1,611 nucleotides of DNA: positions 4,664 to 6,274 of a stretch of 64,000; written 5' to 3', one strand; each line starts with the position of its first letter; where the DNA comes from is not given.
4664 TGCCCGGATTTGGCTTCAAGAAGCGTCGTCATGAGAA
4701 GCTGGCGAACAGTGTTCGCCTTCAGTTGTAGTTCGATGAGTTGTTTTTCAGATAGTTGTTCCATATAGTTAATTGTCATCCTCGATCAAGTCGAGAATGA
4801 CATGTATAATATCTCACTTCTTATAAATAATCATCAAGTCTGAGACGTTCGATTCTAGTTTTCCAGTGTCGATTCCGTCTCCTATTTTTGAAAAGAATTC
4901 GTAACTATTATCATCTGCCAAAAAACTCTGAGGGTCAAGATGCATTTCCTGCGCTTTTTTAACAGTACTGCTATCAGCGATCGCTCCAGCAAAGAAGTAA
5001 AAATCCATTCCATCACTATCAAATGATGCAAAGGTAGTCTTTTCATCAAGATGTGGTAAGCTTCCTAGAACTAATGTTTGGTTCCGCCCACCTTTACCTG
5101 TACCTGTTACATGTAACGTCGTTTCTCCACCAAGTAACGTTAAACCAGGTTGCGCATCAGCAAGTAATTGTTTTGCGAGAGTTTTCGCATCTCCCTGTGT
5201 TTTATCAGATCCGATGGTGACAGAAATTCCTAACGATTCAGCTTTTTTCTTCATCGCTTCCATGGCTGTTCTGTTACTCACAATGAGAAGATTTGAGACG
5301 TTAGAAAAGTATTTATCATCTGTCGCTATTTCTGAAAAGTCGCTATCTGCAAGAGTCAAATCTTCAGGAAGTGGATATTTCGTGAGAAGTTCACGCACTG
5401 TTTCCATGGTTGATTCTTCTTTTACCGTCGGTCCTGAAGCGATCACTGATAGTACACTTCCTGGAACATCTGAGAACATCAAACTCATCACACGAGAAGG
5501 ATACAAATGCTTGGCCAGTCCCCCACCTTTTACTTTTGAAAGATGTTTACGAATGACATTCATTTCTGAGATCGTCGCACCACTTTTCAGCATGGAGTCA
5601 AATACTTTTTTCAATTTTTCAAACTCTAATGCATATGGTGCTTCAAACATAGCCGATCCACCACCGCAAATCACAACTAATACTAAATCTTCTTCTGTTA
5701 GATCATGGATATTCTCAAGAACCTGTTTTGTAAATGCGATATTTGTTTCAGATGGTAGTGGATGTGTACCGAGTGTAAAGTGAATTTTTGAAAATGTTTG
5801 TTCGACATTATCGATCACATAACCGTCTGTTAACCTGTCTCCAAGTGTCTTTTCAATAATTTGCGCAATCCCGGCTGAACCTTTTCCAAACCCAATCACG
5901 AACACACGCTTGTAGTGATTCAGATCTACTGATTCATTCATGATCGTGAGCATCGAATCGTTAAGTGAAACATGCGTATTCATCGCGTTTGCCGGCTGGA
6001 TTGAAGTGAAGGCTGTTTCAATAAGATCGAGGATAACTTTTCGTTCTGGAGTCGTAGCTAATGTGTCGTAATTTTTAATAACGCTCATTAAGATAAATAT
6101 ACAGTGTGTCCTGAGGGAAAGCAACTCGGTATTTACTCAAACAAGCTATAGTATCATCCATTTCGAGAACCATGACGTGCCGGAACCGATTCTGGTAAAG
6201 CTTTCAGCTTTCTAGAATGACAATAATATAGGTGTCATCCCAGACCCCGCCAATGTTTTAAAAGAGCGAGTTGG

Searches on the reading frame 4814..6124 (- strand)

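Call 26: search_protein_families(library=pfam, proteins=[window:4814-6124:-], max_evalue=0.00001)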
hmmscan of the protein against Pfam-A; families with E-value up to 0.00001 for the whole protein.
window:4814-6124:- (436 aa): 2 families
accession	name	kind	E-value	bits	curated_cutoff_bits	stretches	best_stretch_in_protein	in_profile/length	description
PF13660.11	DUF4147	-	2.2e-64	217.5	23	1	32-253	3-223/234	Domain of unknown function (DUF4147)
PF05161.18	MOFRL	-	9.9e-25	87.2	28.3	1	329-429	3-106/106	MOFRL family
